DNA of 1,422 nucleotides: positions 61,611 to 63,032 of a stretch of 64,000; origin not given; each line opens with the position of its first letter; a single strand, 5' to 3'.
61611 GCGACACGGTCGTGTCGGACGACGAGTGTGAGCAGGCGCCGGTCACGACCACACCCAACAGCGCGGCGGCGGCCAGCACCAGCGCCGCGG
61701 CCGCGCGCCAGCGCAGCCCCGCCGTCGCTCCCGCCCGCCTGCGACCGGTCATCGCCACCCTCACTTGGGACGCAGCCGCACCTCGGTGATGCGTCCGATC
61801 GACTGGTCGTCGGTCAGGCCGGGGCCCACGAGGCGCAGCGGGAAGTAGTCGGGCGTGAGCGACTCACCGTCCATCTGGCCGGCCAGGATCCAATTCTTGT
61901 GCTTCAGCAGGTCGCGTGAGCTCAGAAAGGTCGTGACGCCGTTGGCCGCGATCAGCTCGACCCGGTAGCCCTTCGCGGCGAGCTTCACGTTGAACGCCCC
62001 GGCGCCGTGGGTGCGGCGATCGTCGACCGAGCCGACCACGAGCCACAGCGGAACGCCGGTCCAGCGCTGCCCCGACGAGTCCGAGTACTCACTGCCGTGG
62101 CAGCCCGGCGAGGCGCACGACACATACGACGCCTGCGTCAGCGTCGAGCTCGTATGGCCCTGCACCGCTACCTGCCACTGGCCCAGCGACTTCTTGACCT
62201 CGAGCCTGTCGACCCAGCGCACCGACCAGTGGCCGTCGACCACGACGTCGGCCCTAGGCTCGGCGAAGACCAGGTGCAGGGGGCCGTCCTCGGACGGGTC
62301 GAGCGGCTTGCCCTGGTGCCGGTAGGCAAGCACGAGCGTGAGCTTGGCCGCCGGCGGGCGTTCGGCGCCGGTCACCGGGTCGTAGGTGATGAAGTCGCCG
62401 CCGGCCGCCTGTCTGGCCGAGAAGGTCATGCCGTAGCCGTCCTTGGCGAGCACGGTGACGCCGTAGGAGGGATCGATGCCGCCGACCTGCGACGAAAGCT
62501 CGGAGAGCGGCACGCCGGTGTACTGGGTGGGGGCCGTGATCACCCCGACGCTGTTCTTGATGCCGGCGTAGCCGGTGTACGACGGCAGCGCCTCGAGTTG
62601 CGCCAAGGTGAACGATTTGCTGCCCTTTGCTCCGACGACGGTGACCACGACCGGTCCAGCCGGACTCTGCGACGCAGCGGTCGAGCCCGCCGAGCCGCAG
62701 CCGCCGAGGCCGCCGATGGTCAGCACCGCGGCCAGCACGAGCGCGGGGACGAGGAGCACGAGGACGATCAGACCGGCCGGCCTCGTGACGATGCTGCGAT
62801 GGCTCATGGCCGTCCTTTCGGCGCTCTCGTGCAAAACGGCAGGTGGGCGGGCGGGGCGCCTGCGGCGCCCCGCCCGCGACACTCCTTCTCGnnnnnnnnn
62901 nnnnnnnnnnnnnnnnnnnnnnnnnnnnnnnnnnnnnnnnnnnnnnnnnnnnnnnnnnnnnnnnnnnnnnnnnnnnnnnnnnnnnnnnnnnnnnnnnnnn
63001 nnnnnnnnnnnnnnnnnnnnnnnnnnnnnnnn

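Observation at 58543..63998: Molybdate/tungstate ABC importer translationally coupled to two paralogous lipoproteins with diverged sulfite-oxidase-fold (YedY-like) domains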

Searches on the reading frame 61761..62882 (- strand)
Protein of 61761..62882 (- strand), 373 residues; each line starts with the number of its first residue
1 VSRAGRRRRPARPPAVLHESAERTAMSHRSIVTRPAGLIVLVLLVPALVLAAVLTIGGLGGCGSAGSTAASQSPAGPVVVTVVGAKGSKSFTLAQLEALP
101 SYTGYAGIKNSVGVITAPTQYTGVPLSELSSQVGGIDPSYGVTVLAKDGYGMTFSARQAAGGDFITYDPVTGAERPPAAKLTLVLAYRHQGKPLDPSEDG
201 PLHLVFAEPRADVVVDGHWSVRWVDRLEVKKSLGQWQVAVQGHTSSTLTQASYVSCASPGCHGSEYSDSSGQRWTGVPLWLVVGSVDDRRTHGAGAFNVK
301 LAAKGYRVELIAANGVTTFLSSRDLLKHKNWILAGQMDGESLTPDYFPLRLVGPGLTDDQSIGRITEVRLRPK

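Call 3: search_protein_families(library=pfam, proteins=[window:61761-62882:-], max_evalue=1)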
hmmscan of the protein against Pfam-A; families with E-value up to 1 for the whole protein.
window:61761-62882:- (373 aa): 1 family
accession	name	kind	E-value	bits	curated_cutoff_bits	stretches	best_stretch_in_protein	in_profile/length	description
PF00174.25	Oxidored_molyb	-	2e-12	47.5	24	2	268-369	65-159/169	Oxidoreductase molybdopterin binding domain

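Call 4: search_protein_families(library=ncbifam, proteins=[window:61761-62882:-], max_evalue=1)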
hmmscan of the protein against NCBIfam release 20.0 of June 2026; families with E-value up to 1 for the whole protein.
window:61761-62882:- (373 aa): 2 families
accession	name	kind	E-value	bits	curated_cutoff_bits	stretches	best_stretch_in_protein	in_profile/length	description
NF041762.1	diheme_GEGP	equivalog_domain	3e-05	23.4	300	1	90-160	130-200/359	GEGP motif-containing diheme protein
NF058595.1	invert_tail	domain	0.0014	18.9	37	1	41-90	54-103/113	lipo-invert putative C-terminal anchoring domain-containing protein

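Call 7: search_solved_structures(query=window:61761-62807:-, max_evalue=10, show_alignments=3)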
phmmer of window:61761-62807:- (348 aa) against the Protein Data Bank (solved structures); distinct sequences matched with E-value up to 10: 2.
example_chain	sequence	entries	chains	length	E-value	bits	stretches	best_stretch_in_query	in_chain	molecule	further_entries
7kom_A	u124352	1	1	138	0.025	16.8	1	90-182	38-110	Oxidored_molyb domain-containing protein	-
3wh2_A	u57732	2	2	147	2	10.6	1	185-223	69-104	C-type lectin domain family 4 member E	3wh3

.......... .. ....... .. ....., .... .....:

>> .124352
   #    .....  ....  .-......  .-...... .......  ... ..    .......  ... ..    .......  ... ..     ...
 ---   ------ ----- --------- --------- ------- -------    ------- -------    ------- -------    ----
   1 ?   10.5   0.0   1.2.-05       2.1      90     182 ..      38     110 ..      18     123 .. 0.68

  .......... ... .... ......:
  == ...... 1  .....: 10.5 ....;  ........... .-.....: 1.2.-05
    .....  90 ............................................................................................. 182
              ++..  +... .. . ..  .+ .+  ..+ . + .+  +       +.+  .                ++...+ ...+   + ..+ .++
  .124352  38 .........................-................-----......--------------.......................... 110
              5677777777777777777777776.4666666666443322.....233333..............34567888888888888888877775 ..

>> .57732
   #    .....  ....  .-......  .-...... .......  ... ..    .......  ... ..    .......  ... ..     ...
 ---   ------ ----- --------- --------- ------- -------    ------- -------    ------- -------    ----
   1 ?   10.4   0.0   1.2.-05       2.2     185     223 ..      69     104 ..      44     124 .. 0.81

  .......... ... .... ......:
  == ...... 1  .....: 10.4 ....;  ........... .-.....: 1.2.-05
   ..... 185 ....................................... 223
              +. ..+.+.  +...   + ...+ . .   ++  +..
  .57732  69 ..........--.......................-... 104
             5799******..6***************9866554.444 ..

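Call 9: find_homologous_proteins(query=window:61761-62807:-, max_evalue=0.001)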
Query window:61761-62807:- (348 aa): 373 proteins with E <= 0.001 among 8000 candidates; the best 120 are listed.
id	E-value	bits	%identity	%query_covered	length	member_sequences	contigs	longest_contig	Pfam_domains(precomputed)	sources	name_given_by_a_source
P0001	7.3e-228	773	100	100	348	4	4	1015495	PF00174.26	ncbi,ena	-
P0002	8.4e-205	697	89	100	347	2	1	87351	PF00174.26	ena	-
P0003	2.4e-190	650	89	88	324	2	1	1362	PF00174.26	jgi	-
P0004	2.6e-174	597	78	86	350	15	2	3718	PF00174.26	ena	-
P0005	7.9e-174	596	79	86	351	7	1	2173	PF00174.26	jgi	jgi:DMSO/TMAO reductase YedYZ molybdopterin-dependent catalytic subunit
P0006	3.5e-170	584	78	85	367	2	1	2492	PF00174.26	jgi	jgi:DMSO/TMAO reductase YedYZ molybdopterin-dependent catalytic subunit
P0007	9.8e-170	582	74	100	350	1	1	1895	PF00174.26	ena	-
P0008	1.2e-169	582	73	100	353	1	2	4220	PF00174.26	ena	-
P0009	7.1e-169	579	77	86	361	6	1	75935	PF00174.26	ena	-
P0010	5.6e-168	576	78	85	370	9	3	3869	PF00174.26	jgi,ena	-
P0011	1.1e-167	575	72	100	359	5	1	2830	PF00174.26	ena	-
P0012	4.6e-166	570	72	99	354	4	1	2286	PF00174.26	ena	-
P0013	3.7e-164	564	72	100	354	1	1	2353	PF00174.26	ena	-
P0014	3.6e-155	534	70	100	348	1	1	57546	PF00174.26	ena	-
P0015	1.1e-152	526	79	85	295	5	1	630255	PF00174.26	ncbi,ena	-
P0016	2.0e-150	519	69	100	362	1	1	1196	PF00174.26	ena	-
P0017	4.7e-143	494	67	93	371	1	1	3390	PF00174.26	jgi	jgi:DMSO/TMAO reductase YedYZ molybdopterin-dependent catalytic subunit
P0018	7.6e-139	481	69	86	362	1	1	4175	PF00174.26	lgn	-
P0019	3.2e-137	475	69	85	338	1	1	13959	PF00174.26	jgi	jgi:DMSO/TMAO reductase YedYZ molybdopterin-dependent catalytic subunit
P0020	8.3e-127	441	62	93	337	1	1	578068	PF00174.26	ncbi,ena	-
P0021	3.8e-125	436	62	95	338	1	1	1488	PF00174.26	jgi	-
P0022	7.1e-124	431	62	89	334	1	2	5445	PF00174.26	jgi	jgi:DMSO/TMAO reductase YedYZ molybdopterin-dependent catalytic subunit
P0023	4.1e-110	386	55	89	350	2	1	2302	PF00174.26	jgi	jgi:DMSO/TMAO reductase YedYZ molybdopterin-dependent catalytic subunit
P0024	4.2e-106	373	53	89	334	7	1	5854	PF00174.26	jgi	-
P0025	3.6e-105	370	52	92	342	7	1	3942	PF00174.26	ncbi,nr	ncbi:MAG: molybdopterin-dependent oxidoreductase [Actinobacteria bacterium]|nr:molybdopterin-depende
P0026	3.6e-105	370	52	84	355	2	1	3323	PF00174.26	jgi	-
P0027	2.3e-104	367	54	90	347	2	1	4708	PF00174.26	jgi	jgi:DMSO/TMAO reductase YedYZ molybdopterin-dependent catalytic subunit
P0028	4.3e-104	366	51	94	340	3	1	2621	PF00174.26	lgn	-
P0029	1.5e-103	365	54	89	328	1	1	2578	PF00174.26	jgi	jgi:DMSO/TMAO reductase YedYZ molybdopterin-dependent catalytic subunit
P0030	3.1e-103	364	54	90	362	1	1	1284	PF00174.26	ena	-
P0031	3.3e-103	363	53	91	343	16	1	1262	PF00174.26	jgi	jgi:DMSO/TMAO reductase YedYZ molybdopterin-dependent catalytic subunit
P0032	1.0e-102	362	52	95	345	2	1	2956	PF00174.26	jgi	jgi:DMSO/TMAO reductase YedYZ molybdopterin-dependent catalytic subunit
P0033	1.1e-102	362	51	96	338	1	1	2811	PF00174.26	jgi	jgi:DMSO/TMAO reductase YedYZ molybdopterin-dependent catalytic subunit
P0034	1.1e-102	362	51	93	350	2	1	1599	PF00174.26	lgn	-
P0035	1.7e-102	361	51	90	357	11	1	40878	PF00174.26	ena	-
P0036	1.8e-102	361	51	89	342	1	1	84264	PF00174.26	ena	-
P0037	2.3e-102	361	52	84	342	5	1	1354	PF00174.26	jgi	-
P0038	5.1e-102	359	52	89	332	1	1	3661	PF00174.26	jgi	jgi:DMSO/TMAO reductase YedYZ molybdopterin-dependent catalytic subunit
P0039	6.6e-102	359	51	89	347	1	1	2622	PF00174.26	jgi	jgi:hypothetical protein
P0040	7.8e-102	359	50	94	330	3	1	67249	PF00174.26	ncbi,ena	-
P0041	1.1e-101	358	52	91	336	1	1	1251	PF00174.26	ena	-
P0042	1.1e-101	358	44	79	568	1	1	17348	PF00174.26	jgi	jgi:hypothetical protein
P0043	1.5e-101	358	52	89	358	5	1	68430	PF00174.26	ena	-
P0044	1.8e-101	358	53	86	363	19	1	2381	PF00174.26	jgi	jgi:DMSO/TMAO reductase YedYZ molybdopterin-dependent catalytic subunit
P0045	1.9e-101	358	52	95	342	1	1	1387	PF00174.26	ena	-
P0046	2.0e-101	358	53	85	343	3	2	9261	PF00174.26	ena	-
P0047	2.2e-101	357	51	89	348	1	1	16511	PF00174.26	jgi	jgi:DMSO/TMAO reductase YedYZ molybdopterin-dependent catalytic subunit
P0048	3.8e-101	357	51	90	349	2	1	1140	PF00174.26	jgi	jgi:DMSO/TMAO reductase YedYZ molybdopterin-dependent catalytic subunit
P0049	4.4e-101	356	51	84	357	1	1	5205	PF00174.26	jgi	jgi:DMSO/TMAO reductase YedYZ molybdopterin-dependent catalytic subunit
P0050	4.7e-101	356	52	95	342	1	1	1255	PF00174.26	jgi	-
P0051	5.0e-101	356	52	84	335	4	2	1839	PF00174.26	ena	-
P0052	5.6e-101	356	53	86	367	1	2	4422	PF00174.26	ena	-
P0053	6.3e-101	356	51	89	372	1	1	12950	PF00174.26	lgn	-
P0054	7.2e-101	356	51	95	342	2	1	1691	PF00174.26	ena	-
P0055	8.7e-101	355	50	90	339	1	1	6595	PF00174.26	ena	-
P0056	8.8e-101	355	50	85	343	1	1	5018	PF00174.26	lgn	-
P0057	1.4e-100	355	51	95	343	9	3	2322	PF00174.26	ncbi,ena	-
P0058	1.7e-100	354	50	95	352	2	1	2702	PF00174.26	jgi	jgi:DMSO/TMAO reductase YedYZ molybdopterin-dependent catalytic subunit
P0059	1.9e-100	354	51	89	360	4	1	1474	PF00174.26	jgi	jgi:DMSO/TMAO reductase YedYZ molybdopterin-dependent catalytic subunit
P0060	2.0e-100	354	51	98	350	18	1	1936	PF00174.26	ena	-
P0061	3.1e-100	354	51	90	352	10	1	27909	PF00174.26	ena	-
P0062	3.2e-100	354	50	95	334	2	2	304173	PF00174.26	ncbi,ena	-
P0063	3.4e-100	353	50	96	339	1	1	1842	PF00174.26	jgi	jgi:DMSO/TMAO reductase YedYZ molybdopterin-dependent catalytic subunit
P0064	3.7e-100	353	50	90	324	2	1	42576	PF00174.26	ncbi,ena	-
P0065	4.3e-100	353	52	86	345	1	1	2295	PF00174.26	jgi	jgi:DMSO/TMAO reductase YedYZ molybdopterin-dependent catalytic subunit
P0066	4.6e-100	353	52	89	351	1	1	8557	PF00174.26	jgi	jgi:DMSO/TMAO reductase YedYZ molybdopterin-dependent catalytic subunit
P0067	6.9e-100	352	50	96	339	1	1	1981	PF00174.26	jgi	jgi:DMSO/TMAO reductase YedYZ molybdopterin-dependent catalytic subunit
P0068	6.9e-100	352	52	90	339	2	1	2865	PF00174.26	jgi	jgi:DMSO/TMAO reductase YedYZ molybdopterin-dependent catalytic subunit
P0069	7.5e-100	352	52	86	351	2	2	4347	PF00174.26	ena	-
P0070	7.6e-100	352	51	84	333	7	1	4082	PF00174.26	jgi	jgi:DMSO/TMAO reductase YedYZ molybdopterin-dependent catalytic subunit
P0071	8.5e-100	352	51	86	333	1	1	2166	PF00174.26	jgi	-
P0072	8.6e-100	352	50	96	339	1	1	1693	PF00174.26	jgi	jgi:DMSO/TMAO reductase YedYZ molybdopterin-dependent catalytic subunit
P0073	1.1e-99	352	50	89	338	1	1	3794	PF00174.26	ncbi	ncbi:MAG: molybdopterin-dependent oxidoreductase [Deltaproteobacteria bacterium]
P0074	1.3e-99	352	52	91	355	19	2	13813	PF00174.26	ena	-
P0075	1.4e-99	352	50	96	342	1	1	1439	PF00174.26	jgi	jgi:DMSO/TMAO reductase YedYZ molybdopterin-dependent catalytic subunit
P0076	1.4e-99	351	51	93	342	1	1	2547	PF00174.26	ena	-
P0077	1.5e-99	351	51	89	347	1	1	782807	PF00174.26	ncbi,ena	-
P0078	1.6e-99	351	51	84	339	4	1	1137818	PF00174.26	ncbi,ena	-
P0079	2.0e-99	351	49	96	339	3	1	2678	PF00174.26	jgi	-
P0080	2.0e-99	351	51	89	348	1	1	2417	PF00174.26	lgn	-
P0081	2.1e-99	351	51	89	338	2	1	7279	PF00174.26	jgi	jgi:DMSO/TMAO reductase YedYZ molybdopterin-dependent catalytic subunit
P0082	2.2e-99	351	53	87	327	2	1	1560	PF00174.26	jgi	jgi:DMSO/TMAO reductase YedYZ molybdopterin-dependent catalytic subunit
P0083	2.2e-99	351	54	85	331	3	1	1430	PF00174.26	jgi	-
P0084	2.3e-99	351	48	91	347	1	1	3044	PF00174.26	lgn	-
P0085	2.4e-99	351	52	90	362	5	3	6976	PF00174.26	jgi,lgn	-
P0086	2.9e-99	350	51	86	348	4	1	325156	PF00174.26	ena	-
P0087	4.6e-99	350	49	89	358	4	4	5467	PF00174.26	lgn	-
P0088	4.7e-99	350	51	94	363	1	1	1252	PF00174.26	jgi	jgi:DMSO/TMAO reductase YedYZ molybdopterin-dependent catalytic subunit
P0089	5.2e-99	350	52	85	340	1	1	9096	PF00174.26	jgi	jgi:DMSO/TMAO reductase YedYZ molybdopterin-dependent catalytic subunit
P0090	6.1e-99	349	50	96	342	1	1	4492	PF00174.26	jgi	jgi:DMSO/TMAO reductase YedYZ molybdopterin-dependent catalytic subunit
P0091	6.8e-99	349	49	98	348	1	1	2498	PF00174.26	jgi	jgi:DMSO/TMAO reductase YedYZ molybdopterin-dependent catalytic subunit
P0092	1.0e-98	349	49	95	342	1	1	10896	PF00174.26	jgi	jgi:DMSO/TMAO reductase YedYZ molybdopterin-dependent catalytic subunit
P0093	1.0e-98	349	52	87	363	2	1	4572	PF00174.26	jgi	jgi:DMSO/TMAO reductase YedYZ molybdopterin-dependent catalytic subunit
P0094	1.6e-98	348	50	93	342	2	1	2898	PF00174.26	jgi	jgi:DMSO/TMAO reductase YedYZ molybdopterin-dependent catalytic subunit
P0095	2.0e-98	348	50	89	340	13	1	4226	PF00174.26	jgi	-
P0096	2.5e-98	347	50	87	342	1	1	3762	PF00174.26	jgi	jgi:DMSO/TMAO reductase YedYZ molybdopterin-dependent catalytic subunit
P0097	2.6e-98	347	51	91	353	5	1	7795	PF00174.26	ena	-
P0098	3.1e-98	347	49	90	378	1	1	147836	PF00174.26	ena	-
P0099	3.3e-98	347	49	89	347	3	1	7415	PF00174.26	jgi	-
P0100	3.6e-98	347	49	97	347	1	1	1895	PF00174.26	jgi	-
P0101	4.3e-98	347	51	91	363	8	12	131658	PF00174.26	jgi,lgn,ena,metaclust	metaclust:\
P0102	4.5e-98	347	49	97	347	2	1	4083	PF00174.26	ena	-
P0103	4.8e-98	346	50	90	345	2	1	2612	PF00174.26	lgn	-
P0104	5.8e-98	346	51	89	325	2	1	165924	PF00174.26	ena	-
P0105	6.4e-98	346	51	94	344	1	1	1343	PF00174.26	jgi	jgi:DMSO/TMAO reductase YedYZ molybdopterin-dependent catalytic subunit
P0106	6.5e-98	346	51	91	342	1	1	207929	PF00174.26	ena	-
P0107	8.3e-98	346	50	90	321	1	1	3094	PF00174.26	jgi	jgi:DMSO/TMAO reductase YedYZ molybdopterin-dependent catalytic subunit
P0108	1.7e-97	345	48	90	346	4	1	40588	PF00174.26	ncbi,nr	ncbi:MAG: molybdopterin-dependent oxidoreductase [Actinobacteria bacterium]|nr:molybdopterin-depende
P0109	1.7e-97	345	50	89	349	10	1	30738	PF00174.26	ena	-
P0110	2.5e-97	344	47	95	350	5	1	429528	PF00174.26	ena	-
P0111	2.6e-97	344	50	90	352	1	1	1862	PF00174.26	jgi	jgi:DMSO/TMAO reductase YedYZ molybdopterin-dependent catalytic subunit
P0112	3.3e-97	344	50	89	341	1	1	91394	PF00174.26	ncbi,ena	-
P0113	3.5e-97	344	50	89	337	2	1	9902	PF00174.26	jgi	jgi:DMSO/TMAO reductase YedYZ molybdopterin-dependent catalytic subunit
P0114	3.8e-97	343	50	88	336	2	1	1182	PF00174.26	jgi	-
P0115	4.5e-97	343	49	95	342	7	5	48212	PF00174.26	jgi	-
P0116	6.1e-97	343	52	84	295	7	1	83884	PF00174.26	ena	-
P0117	7.5e-97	342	49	94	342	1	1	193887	PF00174.26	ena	-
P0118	8.4e-97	342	50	90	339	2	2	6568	PF00174.26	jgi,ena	-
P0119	8.4e-97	342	50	89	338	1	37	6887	PF00174.26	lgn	-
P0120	8.5e-97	342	49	95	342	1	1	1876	PF00174.26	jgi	jgi:DMSO/TMAO reductase YedYZ molybdopterin-dependent catalytic subunit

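Call 12: find_encoding_contigs(protein=P0001, flank=10000, max_places=4)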
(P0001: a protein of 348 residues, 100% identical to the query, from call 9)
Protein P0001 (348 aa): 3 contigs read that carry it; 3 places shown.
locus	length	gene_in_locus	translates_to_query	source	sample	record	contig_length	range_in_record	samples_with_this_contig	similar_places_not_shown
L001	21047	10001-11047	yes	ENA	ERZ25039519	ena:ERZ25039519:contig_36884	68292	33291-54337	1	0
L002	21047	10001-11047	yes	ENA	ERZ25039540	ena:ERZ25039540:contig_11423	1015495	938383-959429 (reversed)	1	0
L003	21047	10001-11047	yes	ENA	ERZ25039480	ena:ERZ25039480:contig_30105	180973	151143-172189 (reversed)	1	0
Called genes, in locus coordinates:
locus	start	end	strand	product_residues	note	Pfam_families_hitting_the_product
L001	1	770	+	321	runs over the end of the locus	PF13520:AA_permease_2, PF00324:AA_permease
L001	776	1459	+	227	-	PF13520:AA_permease_2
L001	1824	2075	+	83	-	-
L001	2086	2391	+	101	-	-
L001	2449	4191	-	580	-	PF06609:TRI12, PF13347:MFS_2 (weak), PF00083:Sugar_tr, PF07690:MFS_1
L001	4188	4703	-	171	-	PF12802:MarR_2, PF01047:MarR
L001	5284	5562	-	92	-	-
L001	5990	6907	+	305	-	-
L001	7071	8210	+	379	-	-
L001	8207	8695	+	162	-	-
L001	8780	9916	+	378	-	-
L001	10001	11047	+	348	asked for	PF00174:Oxidored_molyb (weak)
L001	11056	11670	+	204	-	-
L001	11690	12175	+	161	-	PF13531:SBP_bac_11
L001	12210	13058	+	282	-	PF00528:BPD_transp_1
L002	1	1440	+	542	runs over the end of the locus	PF00324:AA_permease, PF13520:AA_permease_2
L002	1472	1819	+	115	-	PF06249:EutQ (weak), PF05899:Cupin_3 (weak), PF07883:Cupin_2 (weak)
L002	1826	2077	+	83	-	-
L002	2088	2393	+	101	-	-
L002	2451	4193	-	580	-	PF06609:TRI12, PF13347:MFS_2 (weak), PF00083:Sugar_tr, PF07690:MFS_1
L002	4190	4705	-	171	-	PF12802:MarR_2, PF01047:MarR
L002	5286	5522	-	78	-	-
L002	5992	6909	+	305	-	-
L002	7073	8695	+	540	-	-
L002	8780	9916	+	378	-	-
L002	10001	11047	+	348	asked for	PF00174:Oxidored_molyb (weak)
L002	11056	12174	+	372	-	PF13531:SBP_bac_11, PF01547:SBP_bac_1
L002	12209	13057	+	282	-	PF00528:BPD_transp_1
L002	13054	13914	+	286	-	PF00005:ABC_tran, PF13304:AAA_21 (faint)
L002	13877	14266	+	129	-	-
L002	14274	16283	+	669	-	PF01436:NHL (faint)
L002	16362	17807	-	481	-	-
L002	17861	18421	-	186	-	PF06197:DUF998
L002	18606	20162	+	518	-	PF10009:DUF2252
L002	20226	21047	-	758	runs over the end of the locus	PF13191:AAA_16 (weak), PF13401:AAA_22 (faint), PF25873:WHD_MalT, PF00196:GerE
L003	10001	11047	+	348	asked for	PF00174:Oxidored_molyb (weak)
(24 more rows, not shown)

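Call 14: find_encoding_contigs(protein=P0078, flank=8000, max_places=2)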
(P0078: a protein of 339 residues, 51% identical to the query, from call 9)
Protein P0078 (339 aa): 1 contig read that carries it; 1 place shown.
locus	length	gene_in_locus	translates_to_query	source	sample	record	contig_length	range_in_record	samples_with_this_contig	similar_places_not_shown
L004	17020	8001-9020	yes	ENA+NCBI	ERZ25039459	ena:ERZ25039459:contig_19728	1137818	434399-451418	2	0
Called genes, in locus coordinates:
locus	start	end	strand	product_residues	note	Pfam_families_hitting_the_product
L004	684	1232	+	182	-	-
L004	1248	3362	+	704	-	PF01078:Mg_chelatase (faint), PF02367:TsaE (faint), PF02463:SMC_N (faint), PF03193:RsgA_GTPase (faint), PF03215:Rad17 (faint), PF13191:AAA_16 (faint), PF03266:NTPase_1, PF00005:ABC_tran, +17 more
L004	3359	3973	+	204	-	PF09819:ABC_cobalt (weak)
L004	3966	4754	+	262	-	PF02361:CbiQ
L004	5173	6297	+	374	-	-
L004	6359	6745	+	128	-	-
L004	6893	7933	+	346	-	PF00174:Oxidored_molyb (faint)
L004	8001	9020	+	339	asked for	PF00174:Oxidored_molyb (weak)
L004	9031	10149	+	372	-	PF13531:SBP_bac_11, PF01547:SBP_bac_1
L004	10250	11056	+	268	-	PF00528:BPD_transp_1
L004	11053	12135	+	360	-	PF00005:ABC_tran, PF13304:AAA_21 (faint), PF08402:TOBE_2 (weak), PF03459:TOBE (weak)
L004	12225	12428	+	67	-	PF03459:TOBE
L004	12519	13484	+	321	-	PF04055:Radical_SAM, PF06463:Mob_synth_C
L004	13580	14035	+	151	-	PF01967:MoaC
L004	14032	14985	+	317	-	PF03473:MOSC, PF00994:MoCF_biosynth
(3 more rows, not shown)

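Call 15: find_encoding_contigs(protein=P0020, flank=8000, max_places=2)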
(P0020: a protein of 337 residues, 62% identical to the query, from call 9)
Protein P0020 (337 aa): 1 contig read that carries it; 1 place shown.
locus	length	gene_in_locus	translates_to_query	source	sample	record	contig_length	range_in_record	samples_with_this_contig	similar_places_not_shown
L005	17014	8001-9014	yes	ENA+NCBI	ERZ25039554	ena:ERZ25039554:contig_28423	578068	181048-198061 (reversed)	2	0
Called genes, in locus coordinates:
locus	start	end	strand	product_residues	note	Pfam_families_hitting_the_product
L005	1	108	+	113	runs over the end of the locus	-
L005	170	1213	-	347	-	PF01594:AI-2E_transport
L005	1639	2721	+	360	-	PF03462:PCRF, PF00472:RF-1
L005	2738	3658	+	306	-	PF17827:PrmC_N, PF01170:UPF0020 (weak), PF05175:MTS, PF06325:PrmA, PF12847:Methyltransf_18 (weak), PF13489:Methyltransf_23 (weak), PF13847:Methyltransf_31, PF13649:Methyltransf_25, +2 more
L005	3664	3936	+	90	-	-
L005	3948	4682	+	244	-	PF11967:RecO_N, PF02565:RecO_C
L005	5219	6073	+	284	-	-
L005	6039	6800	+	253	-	-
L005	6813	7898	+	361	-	-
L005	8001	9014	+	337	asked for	PF00174:Oxidored_molyb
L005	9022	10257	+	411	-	-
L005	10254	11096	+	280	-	PF00528:BPD_transp_1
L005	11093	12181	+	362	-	PF00005:ABC_tran, PF02463:SMC_N (faint)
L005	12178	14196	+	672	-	-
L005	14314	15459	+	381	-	PF01547:SBP_bac_1 (faint), PF13531:SBP_bac_11, PF13343:SBP_bac_6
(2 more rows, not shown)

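Call 16: find_encoding_contigs(protein=P0062, flank=8000, max_places=2)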
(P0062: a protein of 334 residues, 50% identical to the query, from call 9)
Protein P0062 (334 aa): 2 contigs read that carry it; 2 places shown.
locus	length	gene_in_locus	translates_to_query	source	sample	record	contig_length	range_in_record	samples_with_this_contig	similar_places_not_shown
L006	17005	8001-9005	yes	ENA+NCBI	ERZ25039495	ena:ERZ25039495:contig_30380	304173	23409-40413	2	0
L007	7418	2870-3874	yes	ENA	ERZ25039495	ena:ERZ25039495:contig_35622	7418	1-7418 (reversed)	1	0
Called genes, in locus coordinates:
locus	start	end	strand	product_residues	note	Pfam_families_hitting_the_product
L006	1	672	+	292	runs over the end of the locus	PF07099:DUF1361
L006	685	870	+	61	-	-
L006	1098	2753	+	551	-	PF00171:Aldedh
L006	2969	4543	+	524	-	PF00171:Aldedh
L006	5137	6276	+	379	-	-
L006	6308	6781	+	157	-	-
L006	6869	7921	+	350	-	PF00174:Oxidored_molyb (faint)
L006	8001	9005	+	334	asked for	PF00174:Oxidored_molyb (faint)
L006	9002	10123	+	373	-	PF13531:SBP_bac_11, PF01547:SBP_bac_1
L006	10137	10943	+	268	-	PF00528:BPD_transp_1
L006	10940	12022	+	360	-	PF00005:ABC_tran, PF08402:TOBE_2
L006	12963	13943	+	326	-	PF04055:Radical_SAM, PF06463:Mob_synth_C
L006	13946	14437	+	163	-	PF01967:MoaC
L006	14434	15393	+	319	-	PF03473:MOSC, PF00994:MoCF_biosynth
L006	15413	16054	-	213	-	PF16264:SatD (faint)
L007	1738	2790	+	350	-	PF00174:Oxidored_molyb (faint)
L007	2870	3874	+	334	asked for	PF00174:Oxidored_molyb (faint)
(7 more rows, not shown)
